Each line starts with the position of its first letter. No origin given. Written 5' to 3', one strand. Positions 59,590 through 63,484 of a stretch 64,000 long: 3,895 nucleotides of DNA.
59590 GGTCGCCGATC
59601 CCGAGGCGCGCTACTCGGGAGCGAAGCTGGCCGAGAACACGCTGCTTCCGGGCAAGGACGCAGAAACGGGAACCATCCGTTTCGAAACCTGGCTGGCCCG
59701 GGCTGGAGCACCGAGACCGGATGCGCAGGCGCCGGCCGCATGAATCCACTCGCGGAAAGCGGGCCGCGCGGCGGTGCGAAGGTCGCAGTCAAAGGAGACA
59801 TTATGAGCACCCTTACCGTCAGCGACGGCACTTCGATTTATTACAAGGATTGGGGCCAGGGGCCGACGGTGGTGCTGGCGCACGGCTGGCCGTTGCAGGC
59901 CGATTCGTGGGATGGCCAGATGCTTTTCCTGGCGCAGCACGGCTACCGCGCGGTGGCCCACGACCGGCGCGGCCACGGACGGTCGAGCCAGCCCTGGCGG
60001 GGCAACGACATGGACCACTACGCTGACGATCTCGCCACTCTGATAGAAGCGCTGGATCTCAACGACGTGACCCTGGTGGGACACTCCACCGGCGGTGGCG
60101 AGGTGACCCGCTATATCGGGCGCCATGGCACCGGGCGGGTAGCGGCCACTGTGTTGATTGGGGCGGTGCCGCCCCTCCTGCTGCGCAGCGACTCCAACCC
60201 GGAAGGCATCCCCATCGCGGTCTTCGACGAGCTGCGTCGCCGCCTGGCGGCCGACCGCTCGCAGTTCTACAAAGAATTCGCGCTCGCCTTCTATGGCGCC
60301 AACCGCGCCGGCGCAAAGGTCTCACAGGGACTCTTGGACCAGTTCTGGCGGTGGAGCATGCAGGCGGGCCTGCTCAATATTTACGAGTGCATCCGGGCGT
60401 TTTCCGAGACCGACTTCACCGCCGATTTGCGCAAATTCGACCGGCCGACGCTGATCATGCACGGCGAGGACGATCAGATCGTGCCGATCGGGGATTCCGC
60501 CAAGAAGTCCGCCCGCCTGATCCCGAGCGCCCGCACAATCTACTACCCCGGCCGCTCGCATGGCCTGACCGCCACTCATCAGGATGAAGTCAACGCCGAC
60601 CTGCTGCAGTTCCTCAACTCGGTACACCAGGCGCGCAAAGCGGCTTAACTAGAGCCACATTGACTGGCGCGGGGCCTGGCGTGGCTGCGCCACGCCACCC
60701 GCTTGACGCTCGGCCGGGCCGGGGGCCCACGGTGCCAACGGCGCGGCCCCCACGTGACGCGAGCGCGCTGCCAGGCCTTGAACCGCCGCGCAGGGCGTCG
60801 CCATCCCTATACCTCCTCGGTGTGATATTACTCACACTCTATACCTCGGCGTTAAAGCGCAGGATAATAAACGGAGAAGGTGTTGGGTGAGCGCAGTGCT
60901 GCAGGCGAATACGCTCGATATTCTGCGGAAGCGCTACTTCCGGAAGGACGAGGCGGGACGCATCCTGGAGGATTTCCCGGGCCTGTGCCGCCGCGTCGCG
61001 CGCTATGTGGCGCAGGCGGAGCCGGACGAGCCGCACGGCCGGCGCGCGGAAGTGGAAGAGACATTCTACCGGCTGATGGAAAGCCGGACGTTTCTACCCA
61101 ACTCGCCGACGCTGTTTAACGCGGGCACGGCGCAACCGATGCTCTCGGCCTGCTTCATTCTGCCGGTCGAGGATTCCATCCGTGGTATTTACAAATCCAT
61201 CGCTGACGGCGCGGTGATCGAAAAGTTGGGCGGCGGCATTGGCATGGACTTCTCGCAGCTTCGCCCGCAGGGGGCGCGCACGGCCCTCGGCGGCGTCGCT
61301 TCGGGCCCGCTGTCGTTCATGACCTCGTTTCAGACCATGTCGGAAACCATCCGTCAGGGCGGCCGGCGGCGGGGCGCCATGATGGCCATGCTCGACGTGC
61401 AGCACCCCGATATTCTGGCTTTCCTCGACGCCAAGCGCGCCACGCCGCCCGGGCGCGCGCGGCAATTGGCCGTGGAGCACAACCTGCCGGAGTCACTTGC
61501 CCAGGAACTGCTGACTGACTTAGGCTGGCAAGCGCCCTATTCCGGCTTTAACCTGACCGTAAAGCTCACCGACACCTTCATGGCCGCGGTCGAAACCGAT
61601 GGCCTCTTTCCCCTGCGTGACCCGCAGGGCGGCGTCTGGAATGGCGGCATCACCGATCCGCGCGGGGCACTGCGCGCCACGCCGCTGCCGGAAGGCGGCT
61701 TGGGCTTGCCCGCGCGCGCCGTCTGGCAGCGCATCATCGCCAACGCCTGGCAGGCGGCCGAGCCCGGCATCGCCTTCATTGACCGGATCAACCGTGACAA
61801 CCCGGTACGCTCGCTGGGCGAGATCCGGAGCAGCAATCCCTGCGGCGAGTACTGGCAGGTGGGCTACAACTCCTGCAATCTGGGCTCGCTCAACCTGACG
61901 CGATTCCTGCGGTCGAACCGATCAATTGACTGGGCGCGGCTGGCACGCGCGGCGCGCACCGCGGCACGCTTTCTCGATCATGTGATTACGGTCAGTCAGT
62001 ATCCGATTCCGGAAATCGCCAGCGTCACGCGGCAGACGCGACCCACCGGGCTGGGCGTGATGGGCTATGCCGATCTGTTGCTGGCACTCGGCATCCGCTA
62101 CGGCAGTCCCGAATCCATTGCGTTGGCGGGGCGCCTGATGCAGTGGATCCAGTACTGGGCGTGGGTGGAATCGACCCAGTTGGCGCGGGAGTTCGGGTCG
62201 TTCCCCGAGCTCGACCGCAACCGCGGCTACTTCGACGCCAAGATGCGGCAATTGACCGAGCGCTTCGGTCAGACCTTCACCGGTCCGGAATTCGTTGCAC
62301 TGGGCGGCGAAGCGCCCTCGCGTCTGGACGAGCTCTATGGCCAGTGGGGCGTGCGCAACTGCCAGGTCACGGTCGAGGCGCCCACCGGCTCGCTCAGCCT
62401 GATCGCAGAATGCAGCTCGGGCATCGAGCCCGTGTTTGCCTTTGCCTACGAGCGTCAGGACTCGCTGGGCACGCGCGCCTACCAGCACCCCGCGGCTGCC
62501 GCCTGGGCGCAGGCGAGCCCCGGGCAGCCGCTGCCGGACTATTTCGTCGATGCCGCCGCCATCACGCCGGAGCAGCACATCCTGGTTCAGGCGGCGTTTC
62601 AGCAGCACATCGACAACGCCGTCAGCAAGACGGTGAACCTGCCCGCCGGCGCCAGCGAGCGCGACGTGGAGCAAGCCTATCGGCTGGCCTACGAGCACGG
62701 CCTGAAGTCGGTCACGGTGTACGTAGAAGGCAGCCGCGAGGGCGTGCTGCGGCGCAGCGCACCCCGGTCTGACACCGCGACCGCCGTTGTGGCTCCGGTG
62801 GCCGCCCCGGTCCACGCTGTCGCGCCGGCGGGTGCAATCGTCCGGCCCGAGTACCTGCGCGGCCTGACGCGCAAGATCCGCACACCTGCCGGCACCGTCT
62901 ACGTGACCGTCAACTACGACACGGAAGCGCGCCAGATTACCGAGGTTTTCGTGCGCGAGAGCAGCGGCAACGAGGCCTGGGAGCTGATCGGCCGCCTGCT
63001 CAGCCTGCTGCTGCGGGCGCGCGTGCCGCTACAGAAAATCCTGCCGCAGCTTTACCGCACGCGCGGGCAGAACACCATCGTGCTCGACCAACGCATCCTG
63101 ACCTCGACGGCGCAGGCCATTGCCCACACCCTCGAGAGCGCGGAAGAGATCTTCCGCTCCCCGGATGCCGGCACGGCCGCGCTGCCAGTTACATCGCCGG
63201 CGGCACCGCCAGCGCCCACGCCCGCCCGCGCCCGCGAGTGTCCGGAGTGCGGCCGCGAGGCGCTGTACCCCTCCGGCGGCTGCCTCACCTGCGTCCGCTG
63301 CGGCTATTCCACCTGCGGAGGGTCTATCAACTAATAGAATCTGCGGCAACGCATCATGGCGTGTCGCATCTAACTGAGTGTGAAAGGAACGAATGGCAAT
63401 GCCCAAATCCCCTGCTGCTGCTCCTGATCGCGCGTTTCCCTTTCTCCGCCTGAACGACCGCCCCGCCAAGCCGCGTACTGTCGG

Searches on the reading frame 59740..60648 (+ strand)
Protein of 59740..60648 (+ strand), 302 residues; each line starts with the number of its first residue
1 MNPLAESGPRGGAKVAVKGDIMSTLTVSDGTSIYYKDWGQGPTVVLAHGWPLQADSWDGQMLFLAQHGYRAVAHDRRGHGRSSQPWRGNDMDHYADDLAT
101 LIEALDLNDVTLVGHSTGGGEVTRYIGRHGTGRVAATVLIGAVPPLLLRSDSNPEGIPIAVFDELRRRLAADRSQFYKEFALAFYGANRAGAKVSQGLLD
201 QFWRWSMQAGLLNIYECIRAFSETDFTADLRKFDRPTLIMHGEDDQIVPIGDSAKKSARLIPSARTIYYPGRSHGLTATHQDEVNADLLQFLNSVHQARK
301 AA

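Call 13: search_protein_families(library=pfam, proteins=[window:59740-60648:+])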
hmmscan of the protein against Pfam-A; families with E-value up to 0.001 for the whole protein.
window:59740-60648:+ (302 aa): 4 families
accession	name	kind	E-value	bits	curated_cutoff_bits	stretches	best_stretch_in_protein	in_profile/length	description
PF00561.26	Abhydrolase_1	-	1.8e-30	106.8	25.8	1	42-274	1-238/245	alpha/beta hydrolase fold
PF12697.13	Abhydrolase_6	-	6.8e-24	86.2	26.3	1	44-286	1-216/217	Alpha/beta hydrolase family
PF12146.15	Hydrolase_4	-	3.7e-22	79.2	27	1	43-277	6-235/239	Serine aminopeptidase, S33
PF00326.27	Peptidase_S9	-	5.2e-07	29.8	22.6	1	221-295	132-209/213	Prolyl oligopeptidase family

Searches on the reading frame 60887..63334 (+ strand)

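Call 13: search_protein_families(library=pfam, proteins=[window:60887-63334:+])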
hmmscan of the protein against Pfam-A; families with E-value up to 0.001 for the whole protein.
window:60887-63334:+ (815 aa): 3 families
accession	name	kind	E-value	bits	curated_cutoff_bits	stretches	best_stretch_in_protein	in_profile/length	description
PF02867.20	Ribonuc_red_lgC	-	7.3e-117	391.6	23.9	1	87-612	1-523/523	Ribonucleotide reductase, barrel domain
PF00317.26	Ribonuc_red_lgN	-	2.8e-21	75.8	28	1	8-83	6-76/77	Ribonucleotide reductase, all-alpha domain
PF12637.14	TSCPD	-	5.4e-11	43.1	22.8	1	666-752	11-87/88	TSCPD domain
